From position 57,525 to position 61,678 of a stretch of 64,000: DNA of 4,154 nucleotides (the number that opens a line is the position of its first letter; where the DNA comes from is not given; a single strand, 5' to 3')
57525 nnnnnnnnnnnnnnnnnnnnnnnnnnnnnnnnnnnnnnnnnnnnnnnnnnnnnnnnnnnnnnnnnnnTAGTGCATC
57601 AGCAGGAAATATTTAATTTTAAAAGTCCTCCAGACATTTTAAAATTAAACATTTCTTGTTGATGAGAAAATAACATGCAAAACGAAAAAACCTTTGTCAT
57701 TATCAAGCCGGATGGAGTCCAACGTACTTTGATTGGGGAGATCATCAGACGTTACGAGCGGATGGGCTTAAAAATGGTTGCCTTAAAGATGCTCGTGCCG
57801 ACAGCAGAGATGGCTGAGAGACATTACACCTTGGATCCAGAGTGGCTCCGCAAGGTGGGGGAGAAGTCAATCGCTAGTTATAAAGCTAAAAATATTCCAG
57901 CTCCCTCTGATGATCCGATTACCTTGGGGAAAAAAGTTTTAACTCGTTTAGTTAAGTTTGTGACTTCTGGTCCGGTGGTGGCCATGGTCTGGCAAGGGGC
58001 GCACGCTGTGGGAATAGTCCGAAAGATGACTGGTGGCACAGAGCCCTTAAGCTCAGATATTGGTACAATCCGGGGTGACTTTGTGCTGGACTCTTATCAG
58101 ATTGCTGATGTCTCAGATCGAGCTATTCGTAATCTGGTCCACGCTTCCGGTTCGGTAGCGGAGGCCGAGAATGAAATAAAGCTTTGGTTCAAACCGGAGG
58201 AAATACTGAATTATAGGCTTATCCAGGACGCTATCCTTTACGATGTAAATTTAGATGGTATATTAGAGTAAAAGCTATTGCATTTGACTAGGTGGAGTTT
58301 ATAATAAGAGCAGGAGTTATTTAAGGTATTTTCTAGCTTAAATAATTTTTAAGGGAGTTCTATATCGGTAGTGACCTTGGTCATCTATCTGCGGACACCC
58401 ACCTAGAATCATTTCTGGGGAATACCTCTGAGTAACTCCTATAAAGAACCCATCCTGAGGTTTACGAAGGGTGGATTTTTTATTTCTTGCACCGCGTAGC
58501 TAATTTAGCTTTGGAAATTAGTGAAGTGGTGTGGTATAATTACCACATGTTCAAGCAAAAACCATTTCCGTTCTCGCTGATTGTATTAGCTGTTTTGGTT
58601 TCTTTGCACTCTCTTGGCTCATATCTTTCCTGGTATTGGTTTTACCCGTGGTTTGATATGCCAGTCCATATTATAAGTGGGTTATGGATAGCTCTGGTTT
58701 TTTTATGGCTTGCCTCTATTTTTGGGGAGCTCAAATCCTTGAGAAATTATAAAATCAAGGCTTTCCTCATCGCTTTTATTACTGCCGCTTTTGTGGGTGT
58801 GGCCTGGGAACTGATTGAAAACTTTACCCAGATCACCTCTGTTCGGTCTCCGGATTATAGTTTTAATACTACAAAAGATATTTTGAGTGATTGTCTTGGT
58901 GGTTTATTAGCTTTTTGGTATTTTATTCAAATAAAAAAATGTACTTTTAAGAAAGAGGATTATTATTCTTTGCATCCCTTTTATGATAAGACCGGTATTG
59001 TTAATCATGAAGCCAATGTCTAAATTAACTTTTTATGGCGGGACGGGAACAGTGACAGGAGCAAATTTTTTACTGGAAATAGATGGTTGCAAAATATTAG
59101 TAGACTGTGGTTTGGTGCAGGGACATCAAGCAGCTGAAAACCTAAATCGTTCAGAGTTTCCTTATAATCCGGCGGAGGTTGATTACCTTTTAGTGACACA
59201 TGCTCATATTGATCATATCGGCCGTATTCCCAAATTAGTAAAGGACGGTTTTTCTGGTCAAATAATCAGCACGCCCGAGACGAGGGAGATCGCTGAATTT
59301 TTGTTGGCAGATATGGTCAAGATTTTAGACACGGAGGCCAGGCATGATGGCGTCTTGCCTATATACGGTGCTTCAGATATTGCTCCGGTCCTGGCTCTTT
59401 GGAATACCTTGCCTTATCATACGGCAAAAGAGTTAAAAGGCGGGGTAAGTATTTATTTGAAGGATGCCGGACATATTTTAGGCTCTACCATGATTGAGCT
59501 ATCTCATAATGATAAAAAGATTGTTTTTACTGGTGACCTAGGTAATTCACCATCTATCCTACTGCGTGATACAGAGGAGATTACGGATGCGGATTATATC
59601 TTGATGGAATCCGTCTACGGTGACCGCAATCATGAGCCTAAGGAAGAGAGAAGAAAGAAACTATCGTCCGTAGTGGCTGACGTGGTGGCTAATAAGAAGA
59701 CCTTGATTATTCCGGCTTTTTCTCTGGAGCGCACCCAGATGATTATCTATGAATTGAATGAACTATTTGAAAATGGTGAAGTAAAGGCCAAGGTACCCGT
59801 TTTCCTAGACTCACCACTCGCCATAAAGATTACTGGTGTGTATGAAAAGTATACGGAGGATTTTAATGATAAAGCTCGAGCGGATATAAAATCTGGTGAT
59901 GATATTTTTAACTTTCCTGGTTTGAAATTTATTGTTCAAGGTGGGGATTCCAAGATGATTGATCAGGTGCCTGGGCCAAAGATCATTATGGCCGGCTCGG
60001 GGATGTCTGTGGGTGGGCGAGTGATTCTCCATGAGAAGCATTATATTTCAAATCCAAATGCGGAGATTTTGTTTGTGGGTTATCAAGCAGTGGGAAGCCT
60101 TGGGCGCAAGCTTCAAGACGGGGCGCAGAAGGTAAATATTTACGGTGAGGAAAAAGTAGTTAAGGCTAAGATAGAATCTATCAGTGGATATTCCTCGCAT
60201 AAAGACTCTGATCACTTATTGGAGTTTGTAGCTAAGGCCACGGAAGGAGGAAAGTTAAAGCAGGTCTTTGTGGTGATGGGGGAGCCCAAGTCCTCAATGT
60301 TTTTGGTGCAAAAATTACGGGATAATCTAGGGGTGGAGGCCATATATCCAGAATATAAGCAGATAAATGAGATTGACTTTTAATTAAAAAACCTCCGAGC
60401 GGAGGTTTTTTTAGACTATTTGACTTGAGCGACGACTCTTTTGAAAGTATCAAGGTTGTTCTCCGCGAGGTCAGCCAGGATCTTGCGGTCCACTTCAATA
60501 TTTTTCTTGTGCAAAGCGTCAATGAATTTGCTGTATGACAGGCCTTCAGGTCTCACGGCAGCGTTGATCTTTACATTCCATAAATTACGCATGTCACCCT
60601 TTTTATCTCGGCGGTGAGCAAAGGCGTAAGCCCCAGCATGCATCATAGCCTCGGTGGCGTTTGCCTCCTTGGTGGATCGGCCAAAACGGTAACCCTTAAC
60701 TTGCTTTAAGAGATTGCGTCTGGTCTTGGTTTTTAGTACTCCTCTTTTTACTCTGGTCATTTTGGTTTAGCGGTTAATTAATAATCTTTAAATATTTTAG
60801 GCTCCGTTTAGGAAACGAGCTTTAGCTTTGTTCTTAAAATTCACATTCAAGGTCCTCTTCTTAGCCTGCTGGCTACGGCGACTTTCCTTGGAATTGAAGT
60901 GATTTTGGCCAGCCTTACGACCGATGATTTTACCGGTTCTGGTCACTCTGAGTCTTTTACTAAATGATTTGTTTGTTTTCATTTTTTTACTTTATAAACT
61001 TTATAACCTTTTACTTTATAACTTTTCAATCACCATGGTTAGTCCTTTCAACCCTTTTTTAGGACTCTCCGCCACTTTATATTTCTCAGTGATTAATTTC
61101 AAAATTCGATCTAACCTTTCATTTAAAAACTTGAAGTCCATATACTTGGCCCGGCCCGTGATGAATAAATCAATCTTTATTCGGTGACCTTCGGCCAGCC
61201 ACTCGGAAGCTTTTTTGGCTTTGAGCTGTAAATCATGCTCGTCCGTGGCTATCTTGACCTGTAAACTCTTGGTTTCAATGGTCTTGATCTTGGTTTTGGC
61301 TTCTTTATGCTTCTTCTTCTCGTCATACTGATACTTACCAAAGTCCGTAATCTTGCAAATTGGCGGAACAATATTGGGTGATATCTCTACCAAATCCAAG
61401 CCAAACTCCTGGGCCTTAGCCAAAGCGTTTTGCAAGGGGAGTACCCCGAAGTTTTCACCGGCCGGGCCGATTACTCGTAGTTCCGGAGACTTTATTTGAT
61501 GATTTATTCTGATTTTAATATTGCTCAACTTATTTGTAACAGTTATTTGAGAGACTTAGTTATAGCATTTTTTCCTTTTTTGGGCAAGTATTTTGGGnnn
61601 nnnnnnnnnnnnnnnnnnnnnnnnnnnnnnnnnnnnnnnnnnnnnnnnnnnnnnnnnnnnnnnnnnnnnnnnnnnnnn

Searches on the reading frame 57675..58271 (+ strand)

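Call 57: search_protein_families(library=pfam, proteins=[window:57675-58271:+], max_evalue=0.0001)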
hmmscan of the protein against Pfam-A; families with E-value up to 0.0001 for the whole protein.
window:57675-58271:+ (198 aa): 1 family
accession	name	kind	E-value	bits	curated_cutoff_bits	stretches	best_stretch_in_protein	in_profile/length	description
PF00334.24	NDK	-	3.5e-40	137.4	27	2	85-177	53-135/135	Nucleoside diphosphate kinase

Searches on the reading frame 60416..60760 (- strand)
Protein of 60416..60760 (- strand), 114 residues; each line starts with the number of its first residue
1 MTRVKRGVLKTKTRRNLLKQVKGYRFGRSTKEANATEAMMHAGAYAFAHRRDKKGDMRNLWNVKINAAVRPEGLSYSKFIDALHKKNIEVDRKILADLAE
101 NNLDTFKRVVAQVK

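Call 58: search_protein_families(library=pfam, proteins=[window:60416-60760:-], max_evalue=0.0001)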
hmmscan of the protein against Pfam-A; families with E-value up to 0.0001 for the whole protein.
window:60416-60760:- (114 aa): 1 family
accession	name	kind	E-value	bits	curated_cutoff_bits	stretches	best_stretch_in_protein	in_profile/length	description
PF00453.23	Ribosomal_L20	-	4.1e-33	114.2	30.8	1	3-108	1-106/107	Ribosomal protein L20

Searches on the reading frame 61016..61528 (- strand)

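Call 58: search_protein_families(library=pfam, proteins=[window:61016-61528:-], max_evalue=0.0001)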
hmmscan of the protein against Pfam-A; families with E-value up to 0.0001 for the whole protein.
window:61016-61528:- (170 aa): 2 families
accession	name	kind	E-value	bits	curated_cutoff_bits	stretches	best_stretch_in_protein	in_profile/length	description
PF05198.21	IF3_N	-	3.8e-27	94.7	26.9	1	8-77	1-70/70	Translation initiation factor IF-3, N-terminal domain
PF00707.27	IF3_C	-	2.9e-12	46.8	34.8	1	84-168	1-84/86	Translation initiation factor IF-3, C-terminal domain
